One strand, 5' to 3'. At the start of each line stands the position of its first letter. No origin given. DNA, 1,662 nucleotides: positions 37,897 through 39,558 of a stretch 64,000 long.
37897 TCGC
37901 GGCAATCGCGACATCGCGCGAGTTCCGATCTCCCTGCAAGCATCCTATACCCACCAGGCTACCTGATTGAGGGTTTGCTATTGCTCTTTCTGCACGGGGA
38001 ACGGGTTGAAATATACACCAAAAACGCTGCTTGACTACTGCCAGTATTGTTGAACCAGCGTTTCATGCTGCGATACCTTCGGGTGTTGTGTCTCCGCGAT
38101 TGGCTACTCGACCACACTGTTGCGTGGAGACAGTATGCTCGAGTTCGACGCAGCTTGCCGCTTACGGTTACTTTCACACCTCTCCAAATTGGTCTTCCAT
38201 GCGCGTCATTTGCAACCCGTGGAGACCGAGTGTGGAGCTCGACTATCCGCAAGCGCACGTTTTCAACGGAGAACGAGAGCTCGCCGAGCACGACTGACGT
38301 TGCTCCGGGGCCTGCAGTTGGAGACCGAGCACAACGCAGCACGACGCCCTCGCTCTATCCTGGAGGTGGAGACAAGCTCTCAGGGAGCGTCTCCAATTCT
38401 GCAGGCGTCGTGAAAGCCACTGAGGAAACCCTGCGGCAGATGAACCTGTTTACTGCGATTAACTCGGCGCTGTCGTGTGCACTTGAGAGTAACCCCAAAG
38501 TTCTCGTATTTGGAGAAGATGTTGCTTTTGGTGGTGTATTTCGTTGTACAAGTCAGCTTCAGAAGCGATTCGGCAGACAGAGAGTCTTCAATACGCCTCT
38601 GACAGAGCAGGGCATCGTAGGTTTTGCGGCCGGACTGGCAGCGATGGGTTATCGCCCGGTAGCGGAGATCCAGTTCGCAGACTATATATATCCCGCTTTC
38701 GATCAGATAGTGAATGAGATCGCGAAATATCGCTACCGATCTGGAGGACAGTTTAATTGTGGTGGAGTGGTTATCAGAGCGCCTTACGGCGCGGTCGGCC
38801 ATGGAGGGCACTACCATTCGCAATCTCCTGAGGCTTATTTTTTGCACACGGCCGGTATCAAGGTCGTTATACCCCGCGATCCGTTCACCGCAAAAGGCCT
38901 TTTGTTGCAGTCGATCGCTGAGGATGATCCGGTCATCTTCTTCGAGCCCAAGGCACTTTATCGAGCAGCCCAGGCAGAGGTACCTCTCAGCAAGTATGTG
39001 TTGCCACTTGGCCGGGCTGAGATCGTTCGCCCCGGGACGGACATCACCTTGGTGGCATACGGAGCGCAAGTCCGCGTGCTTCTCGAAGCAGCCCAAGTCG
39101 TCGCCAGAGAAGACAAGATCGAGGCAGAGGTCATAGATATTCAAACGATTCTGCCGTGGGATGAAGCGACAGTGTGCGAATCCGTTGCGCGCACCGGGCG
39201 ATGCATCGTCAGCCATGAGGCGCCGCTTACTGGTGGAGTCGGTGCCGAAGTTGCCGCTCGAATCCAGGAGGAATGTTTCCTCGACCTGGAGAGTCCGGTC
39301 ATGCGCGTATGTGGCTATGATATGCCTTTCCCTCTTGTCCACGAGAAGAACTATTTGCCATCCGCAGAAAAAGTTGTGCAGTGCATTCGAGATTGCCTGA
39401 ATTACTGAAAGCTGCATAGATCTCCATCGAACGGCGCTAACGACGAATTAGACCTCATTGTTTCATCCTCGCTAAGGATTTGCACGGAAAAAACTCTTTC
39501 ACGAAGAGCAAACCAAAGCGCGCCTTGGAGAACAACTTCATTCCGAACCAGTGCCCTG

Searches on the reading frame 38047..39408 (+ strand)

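Call 89: search_protein_families(library=pfam, proteins=[window:38047-39408:+], max_evalue=0.0001)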
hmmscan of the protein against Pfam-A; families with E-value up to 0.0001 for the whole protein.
window:38047-39408:+ (453 aa): 2 families
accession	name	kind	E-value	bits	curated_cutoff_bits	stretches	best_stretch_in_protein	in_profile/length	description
PF02779.29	Transket_pyr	-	6.2e-40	137.1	27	1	131-306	2-173/174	Transketolase, pyrimidine binding domain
PF02780.25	Transketolase_C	-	1.2e-36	125.8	25.9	1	322-443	1-124/124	Transketolase, C-terminal domain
